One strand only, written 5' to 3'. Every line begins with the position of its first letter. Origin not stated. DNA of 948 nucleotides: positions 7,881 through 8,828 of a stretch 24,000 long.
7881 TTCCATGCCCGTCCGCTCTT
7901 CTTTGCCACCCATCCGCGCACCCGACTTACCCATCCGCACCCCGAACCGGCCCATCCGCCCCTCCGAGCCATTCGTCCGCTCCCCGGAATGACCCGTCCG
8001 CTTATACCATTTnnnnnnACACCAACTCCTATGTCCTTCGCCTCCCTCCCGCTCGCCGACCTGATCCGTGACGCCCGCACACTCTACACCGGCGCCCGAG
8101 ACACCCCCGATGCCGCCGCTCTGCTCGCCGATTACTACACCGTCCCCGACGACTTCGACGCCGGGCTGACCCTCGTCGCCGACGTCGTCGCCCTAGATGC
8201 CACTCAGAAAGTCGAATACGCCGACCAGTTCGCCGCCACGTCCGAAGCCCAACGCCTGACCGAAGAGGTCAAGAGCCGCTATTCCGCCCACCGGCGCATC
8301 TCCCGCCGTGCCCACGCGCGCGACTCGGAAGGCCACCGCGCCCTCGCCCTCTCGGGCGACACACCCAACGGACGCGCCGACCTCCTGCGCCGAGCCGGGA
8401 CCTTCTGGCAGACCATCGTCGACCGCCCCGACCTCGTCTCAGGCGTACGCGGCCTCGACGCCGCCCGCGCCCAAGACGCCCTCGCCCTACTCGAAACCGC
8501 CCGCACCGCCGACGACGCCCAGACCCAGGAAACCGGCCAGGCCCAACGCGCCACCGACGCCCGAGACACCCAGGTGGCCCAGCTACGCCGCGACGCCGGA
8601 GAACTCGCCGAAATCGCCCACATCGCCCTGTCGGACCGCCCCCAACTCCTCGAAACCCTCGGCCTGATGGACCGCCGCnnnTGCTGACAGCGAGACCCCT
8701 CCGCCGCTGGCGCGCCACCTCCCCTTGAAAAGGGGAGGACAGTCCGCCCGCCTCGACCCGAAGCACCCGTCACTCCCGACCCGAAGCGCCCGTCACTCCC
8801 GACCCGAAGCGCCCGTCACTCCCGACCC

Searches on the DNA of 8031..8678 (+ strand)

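Call 56: search_rna_families(sources=[L012, L027, L037, L040, L046, L048, L052, L065, L072, L074, L075, L076, L083, L031, L018, L021, L043], threshold=gathering)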
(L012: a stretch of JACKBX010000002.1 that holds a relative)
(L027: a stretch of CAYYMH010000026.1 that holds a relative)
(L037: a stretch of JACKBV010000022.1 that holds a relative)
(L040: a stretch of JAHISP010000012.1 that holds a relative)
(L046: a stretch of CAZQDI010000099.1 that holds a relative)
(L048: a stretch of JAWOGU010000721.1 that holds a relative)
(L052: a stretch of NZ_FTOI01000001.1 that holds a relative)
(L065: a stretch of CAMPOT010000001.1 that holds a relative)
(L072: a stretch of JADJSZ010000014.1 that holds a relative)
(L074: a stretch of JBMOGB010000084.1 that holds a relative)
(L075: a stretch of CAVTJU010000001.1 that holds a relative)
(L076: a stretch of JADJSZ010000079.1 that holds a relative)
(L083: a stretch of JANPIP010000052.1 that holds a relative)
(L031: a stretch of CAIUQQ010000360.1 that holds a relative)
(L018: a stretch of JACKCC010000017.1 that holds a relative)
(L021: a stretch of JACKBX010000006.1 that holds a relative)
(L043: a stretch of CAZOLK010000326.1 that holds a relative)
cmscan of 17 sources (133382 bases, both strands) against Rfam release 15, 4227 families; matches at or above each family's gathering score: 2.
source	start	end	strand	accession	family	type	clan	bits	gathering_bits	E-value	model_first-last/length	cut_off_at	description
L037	7399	7712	-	RF00230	T-box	Cis-reg; leader;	-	100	93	1.6e-20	1-219/219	no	T-box leader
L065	7857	7903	-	RF03161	S15-Flavobacteria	Cis-reg; leader;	CL00121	57.5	46.5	7.5e-05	1-66/66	no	S15-Flavobacteria ribosomal protein leader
